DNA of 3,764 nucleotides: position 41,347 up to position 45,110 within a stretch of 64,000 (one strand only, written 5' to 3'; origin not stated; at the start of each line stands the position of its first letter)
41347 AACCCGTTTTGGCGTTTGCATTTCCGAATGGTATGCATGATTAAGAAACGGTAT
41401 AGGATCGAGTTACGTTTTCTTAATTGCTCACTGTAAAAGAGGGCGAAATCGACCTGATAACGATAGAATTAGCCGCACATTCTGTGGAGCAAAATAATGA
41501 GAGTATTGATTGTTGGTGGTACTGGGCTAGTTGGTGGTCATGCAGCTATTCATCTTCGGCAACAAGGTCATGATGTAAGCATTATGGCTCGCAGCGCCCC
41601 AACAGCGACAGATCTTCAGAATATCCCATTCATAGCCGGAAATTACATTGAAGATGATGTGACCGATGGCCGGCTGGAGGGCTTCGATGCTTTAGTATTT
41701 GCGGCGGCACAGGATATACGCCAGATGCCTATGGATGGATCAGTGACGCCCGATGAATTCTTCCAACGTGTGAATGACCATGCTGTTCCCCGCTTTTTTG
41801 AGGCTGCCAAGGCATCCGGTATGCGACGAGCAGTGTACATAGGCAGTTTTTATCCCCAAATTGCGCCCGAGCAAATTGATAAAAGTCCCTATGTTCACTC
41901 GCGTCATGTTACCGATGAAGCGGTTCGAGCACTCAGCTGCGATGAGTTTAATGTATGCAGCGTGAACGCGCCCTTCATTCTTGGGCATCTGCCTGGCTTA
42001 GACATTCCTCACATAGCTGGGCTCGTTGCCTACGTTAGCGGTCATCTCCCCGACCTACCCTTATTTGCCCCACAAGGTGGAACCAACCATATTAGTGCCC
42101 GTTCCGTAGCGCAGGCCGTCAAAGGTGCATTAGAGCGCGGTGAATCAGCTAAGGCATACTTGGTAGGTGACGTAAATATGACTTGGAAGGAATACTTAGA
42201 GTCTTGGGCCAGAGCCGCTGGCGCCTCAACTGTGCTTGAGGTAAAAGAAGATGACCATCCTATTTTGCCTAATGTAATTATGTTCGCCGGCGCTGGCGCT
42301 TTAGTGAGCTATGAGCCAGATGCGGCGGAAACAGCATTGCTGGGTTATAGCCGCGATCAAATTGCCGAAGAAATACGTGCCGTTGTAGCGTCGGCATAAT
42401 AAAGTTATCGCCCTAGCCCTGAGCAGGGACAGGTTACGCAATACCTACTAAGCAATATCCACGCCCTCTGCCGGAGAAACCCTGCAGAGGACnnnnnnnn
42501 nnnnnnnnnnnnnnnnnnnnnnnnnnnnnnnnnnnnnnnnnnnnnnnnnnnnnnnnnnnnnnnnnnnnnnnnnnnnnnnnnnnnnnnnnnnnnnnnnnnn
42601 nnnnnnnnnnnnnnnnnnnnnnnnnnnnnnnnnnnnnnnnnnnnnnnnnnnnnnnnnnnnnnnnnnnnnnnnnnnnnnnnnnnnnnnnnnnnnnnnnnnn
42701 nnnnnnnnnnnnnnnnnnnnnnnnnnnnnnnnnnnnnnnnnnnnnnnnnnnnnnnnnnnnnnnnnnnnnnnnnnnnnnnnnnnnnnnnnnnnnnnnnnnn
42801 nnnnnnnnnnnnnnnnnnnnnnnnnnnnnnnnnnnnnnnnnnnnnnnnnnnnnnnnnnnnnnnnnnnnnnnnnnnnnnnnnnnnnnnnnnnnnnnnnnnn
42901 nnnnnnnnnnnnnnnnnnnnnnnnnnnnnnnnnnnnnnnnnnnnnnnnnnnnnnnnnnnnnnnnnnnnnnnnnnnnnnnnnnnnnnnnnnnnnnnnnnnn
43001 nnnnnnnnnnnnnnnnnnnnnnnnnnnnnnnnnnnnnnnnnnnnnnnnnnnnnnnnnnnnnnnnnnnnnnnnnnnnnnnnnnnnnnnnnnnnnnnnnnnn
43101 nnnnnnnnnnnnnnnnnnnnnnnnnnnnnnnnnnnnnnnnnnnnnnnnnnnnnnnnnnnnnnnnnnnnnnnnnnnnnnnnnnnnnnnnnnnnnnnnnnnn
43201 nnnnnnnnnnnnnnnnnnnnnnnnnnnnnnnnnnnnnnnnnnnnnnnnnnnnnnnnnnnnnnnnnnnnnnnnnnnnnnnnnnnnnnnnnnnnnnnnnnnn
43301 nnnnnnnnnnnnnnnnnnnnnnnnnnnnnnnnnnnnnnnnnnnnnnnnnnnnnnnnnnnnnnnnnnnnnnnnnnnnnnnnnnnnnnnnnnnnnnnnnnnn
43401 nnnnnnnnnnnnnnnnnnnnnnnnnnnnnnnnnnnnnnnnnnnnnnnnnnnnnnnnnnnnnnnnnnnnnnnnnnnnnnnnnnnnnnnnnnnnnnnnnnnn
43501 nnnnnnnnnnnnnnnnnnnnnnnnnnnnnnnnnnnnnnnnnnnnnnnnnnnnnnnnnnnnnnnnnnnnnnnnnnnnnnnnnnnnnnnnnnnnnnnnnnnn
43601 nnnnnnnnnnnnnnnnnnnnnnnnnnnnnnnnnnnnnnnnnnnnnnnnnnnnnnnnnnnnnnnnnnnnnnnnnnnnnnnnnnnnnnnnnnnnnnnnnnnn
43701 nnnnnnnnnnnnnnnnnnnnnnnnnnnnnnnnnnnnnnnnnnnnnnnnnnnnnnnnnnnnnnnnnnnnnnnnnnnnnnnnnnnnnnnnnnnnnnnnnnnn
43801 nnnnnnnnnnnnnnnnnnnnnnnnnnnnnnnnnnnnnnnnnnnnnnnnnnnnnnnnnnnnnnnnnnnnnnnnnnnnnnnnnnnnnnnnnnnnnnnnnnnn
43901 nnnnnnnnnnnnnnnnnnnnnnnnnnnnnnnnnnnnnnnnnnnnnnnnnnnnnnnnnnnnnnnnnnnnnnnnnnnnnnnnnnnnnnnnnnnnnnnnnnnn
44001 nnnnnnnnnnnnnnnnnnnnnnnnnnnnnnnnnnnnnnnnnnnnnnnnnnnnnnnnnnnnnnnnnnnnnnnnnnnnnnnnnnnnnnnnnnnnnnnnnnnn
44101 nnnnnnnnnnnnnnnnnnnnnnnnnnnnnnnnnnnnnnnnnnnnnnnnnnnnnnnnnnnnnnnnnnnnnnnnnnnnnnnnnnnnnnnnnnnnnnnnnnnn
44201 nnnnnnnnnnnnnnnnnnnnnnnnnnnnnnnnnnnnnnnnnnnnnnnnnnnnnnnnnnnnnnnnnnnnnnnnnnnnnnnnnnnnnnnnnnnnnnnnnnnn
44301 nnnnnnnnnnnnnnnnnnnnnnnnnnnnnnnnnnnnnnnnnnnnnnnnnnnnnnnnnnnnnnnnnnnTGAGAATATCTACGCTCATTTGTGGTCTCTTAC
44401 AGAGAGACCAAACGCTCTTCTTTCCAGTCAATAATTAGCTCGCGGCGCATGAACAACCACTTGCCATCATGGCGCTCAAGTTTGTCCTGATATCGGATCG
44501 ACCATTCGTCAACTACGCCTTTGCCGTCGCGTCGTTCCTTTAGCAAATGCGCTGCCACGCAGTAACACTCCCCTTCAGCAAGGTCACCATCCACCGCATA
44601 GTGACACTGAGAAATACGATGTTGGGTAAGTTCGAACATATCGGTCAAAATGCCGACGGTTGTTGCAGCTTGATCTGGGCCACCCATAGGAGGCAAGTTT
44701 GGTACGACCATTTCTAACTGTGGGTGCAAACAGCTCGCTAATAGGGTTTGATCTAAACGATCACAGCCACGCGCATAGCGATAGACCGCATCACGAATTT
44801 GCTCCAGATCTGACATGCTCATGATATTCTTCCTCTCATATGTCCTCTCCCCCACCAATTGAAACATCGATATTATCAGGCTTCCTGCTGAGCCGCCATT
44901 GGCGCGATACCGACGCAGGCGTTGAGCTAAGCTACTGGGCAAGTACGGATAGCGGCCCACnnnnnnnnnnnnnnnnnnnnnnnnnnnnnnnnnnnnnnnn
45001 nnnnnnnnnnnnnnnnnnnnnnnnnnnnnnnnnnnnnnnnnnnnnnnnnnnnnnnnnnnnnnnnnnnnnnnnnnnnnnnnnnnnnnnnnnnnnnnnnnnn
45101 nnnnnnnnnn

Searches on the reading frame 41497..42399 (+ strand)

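Call 11: search_protein_families(library=pfam, proteins=[window:41497-42399:+], max_evalue=0.00001)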
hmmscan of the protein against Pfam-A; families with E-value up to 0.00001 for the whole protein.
window:41497-42399:+ (300 aa): 2 families
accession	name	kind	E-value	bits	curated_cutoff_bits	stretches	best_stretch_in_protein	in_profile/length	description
PF01370.27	Epimerase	-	6.3e-12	45.9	20.9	1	3-165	1-176/240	NAD dependent epimerase/dehydratase family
PF13460.12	NAD_binding_10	-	2.2e-08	34.6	27.2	1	7-118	1-99/184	NAD(P)H-binding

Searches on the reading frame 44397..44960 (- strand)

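Call 14: search_protein_families(library=pfam, proteins=[window:44397-44960:-], max_evalue=0.00001)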
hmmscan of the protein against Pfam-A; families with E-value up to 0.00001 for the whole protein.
window:44397-44960:- (187 aa): 1 family
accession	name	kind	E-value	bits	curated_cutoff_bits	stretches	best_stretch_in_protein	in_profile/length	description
PF13577.12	SnoaL_4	-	3.8e-19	69.4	24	1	49-173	3-125/126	SnoaL-like domain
